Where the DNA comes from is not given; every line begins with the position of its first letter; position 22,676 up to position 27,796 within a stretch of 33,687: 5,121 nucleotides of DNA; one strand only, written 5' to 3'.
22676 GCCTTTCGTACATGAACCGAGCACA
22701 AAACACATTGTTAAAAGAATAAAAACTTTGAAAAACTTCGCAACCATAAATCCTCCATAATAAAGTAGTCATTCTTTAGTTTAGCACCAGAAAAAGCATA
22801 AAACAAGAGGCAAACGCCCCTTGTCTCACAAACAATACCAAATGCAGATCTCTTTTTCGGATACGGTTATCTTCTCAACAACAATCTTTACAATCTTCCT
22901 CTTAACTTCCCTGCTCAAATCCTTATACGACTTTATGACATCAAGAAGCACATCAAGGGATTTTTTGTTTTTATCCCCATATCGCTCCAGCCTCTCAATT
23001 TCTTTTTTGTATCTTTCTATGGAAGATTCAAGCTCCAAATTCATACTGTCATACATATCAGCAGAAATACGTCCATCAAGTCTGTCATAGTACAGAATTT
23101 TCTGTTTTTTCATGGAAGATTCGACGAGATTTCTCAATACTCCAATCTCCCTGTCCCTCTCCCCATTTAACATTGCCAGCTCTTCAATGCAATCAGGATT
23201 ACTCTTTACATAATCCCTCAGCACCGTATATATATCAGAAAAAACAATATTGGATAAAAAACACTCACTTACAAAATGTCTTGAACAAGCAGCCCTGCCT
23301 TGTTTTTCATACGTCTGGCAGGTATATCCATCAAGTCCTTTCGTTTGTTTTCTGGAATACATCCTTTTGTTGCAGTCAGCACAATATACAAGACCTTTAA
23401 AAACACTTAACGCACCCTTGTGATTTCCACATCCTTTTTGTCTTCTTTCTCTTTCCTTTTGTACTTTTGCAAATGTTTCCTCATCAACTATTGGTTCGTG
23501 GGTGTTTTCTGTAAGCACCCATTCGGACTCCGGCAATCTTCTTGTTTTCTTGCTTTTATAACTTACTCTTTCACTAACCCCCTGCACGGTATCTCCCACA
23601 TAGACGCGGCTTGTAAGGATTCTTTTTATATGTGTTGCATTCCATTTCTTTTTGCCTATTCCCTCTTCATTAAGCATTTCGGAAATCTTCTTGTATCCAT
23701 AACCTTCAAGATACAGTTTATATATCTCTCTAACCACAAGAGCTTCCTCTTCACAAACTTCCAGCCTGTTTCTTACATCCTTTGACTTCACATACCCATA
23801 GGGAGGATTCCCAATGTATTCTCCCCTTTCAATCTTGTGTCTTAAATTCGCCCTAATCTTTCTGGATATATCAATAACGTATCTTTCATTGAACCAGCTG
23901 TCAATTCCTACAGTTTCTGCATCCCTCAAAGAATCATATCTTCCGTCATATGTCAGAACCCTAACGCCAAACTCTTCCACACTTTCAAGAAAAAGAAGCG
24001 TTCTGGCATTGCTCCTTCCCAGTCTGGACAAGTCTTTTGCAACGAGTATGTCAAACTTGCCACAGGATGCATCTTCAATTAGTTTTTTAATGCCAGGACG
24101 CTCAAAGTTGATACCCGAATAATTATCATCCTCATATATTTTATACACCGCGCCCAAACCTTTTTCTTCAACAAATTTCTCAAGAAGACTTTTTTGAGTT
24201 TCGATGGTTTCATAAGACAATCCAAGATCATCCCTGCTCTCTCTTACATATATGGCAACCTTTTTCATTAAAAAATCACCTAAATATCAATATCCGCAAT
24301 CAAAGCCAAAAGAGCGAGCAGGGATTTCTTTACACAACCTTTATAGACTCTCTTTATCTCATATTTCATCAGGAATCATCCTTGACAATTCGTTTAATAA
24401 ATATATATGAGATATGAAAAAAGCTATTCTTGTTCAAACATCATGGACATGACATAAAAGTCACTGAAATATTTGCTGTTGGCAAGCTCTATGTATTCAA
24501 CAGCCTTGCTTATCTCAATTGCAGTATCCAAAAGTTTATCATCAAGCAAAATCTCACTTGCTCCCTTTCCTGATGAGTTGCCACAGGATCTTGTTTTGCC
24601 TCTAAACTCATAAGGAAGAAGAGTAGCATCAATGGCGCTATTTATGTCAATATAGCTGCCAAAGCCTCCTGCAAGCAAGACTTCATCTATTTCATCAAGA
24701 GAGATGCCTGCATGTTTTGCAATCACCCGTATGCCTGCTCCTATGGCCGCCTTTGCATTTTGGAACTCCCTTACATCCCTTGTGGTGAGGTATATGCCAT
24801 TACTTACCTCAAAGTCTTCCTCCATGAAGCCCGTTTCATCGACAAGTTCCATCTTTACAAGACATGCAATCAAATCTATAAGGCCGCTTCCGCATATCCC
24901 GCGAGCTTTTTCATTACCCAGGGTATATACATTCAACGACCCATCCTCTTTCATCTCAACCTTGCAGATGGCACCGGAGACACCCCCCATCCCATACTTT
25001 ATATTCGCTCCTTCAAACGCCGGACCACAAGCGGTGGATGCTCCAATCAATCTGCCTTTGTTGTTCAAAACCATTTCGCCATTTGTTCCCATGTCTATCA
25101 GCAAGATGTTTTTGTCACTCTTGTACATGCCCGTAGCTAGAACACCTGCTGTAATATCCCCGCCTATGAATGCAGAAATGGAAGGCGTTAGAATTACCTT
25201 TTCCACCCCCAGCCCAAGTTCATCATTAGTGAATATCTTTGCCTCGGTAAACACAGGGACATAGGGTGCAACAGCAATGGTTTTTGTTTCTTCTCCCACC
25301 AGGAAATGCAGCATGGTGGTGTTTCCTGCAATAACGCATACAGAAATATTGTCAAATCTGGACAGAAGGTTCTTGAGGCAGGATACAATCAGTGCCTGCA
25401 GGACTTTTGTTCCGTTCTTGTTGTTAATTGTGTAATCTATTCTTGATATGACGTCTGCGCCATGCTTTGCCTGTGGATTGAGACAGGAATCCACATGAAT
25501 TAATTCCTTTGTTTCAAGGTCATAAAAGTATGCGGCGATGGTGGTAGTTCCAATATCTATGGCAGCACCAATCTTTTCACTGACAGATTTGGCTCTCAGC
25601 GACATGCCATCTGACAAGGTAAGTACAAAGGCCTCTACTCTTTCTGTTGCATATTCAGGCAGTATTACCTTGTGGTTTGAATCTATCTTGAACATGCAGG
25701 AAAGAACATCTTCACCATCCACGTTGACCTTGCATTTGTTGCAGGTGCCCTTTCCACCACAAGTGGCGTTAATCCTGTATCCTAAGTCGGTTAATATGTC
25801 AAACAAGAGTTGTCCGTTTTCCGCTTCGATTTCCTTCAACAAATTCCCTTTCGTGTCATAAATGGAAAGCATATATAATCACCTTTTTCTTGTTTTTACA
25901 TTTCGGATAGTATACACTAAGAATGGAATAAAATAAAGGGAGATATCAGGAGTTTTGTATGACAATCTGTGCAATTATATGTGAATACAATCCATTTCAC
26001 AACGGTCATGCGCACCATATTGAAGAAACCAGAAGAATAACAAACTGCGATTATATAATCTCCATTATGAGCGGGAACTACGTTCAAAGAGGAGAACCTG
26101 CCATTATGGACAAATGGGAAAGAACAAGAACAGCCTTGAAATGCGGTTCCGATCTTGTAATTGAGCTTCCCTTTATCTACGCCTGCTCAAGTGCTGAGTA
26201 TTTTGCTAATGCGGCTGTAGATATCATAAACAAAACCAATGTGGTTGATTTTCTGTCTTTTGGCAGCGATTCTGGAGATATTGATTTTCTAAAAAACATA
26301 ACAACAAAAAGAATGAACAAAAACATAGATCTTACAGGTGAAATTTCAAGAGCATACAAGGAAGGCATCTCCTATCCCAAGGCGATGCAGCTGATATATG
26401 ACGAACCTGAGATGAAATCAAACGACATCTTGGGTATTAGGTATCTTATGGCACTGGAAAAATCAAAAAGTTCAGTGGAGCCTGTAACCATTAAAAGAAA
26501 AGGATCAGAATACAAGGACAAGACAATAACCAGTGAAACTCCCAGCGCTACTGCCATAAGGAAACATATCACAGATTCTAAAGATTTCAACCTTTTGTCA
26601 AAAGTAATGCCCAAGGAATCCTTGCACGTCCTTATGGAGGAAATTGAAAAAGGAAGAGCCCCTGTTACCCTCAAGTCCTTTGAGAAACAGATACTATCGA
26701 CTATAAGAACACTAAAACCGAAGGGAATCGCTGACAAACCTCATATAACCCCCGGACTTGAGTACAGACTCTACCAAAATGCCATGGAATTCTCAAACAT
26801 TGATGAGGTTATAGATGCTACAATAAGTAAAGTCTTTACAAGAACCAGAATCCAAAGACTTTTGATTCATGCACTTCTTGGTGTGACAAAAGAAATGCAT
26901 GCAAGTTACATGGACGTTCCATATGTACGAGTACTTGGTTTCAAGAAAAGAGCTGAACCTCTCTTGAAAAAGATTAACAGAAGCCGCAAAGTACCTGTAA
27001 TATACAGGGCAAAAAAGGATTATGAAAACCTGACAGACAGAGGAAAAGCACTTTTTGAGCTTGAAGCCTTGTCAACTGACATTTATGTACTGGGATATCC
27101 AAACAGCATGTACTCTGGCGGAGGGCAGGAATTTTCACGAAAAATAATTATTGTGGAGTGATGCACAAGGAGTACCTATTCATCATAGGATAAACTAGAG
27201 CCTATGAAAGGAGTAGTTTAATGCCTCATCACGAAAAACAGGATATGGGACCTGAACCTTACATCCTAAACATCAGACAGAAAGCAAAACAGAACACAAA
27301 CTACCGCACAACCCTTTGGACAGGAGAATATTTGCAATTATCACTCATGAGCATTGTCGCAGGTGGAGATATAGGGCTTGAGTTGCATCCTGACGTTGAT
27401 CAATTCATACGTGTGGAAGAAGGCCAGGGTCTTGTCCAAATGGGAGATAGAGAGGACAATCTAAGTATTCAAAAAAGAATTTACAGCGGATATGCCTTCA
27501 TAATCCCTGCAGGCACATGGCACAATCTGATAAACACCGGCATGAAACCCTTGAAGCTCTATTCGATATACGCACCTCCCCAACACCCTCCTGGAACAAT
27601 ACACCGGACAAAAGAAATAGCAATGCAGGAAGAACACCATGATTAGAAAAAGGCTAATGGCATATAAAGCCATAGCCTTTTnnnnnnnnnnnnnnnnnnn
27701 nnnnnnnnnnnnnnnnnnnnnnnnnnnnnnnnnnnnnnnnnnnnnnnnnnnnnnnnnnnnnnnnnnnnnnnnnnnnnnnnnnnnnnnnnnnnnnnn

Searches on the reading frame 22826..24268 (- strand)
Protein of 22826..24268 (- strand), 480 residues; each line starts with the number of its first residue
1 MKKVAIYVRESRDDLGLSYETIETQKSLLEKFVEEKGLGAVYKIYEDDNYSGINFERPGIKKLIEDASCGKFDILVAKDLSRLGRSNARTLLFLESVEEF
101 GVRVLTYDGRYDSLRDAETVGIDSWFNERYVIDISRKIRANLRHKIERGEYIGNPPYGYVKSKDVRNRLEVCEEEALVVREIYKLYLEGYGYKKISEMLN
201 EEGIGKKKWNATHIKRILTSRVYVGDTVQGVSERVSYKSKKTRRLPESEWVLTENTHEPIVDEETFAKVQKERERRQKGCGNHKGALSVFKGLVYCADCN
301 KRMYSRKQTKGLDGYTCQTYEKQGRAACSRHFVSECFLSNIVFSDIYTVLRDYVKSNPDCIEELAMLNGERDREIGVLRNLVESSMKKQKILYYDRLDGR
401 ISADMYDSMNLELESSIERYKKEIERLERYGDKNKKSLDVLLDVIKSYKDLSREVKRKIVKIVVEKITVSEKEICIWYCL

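Call 24: search_protein_families(library=pfam, proteins=[window:22826-24268:-], max_evalue=0.001)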
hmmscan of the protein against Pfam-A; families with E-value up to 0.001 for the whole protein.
window:22826-24268:- (480 aa): 3 families
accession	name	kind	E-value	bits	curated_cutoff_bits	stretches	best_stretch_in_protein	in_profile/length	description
PF07508.19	Recombinase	-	8.2e-28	97.1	21.1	1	173-276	1-102/102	Recombinase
PF00239.26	Resolvase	-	8.5e-21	75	23.3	1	4-150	1-144/145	Resolvase, N terminal domain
PF13408.12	Zn_ribbon_recom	-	7.3e-11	42.7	25.3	1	290-346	2-57/58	Recombinase zinc beta ribbon domain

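Call 87: search_protein_families(library=padloc, proteins=[window:22826-24268:-], max_evalue=0.00001)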
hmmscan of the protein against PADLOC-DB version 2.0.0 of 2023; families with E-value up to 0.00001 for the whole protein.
window:22826-24268:- (480 aa): 0 families

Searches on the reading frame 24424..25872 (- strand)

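Call 24: search_protein_families(library=pfam, proteins=[window:24424-25872:-], max_evalue=0.001)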
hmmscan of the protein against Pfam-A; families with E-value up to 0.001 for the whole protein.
window:24424-25872:- (482 aa): 3 families
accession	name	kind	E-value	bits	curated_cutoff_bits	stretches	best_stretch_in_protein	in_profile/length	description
PF14574.11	RACo_C_ter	-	2.5e-67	227.1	27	1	255-481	2-251/261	C-terminal domain of RACo the ASKHA domain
PF17651.6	Raco_middle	-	8.6e-46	156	26.8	1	102-252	2-163/163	RACo middle region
PF00111.32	Fer2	-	9.3e-05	22.7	21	1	13-59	8-55/77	2Fe-2S iron-sulfur cluster binding domain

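Call 87: search_protein_families(library=padloc, proteins=[window:24424-25872:-], max_evalue=0.00001)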
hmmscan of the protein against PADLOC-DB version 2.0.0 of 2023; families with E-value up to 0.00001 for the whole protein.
window:24424-25872:- (482 aa): 0 families

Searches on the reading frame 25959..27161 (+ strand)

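Call 24: search_protein_families(library=pfam, proteins=[window:25959-27161:+], max_evalue=0.001)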
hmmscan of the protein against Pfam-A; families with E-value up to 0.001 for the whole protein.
window:25959-27161:+ (400 aa): 3 families
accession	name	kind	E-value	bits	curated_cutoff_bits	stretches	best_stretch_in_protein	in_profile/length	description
PF05636.17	HIGH_NTase1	-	3.6e-127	425.4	27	1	1-383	1-393/402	HIGH Nucleotidyl Transferase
PF16581.11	HIGH_NTase1_ass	-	8.6e-10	39.4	26.7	1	177-319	53-195/205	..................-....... C-terminal region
PF01467.32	CTP_transf_like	-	4.9e-05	24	21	1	10-104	6-89/133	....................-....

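Call 87: search_protein_families(library=padloc, proteins=[window:25959-27161:+], max_evalue=0.00001)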
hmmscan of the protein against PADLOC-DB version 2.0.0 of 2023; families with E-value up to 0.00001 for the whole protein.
window:25959-27161:+ (400 aa): 0 families

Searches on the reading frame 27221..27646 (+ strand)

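Call 24: search_protein_families(library=pfam, proteins=[window:27221-27646:+], max_evalue=0.001)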
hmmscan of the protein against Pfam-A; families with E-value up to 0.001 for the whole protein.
window:27221-27646:+ (141 aa): 2 families
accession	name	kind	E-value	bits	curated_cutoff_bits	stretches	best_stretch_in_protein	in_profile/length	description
PF07883.17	Cupin_2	-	1.7e-12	47.3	27.2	1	42-117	2-70/70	Cupin domain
PF00190.28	Cupin_1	-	2.4e-06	27.6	22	1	39-117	32-113/151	Cupin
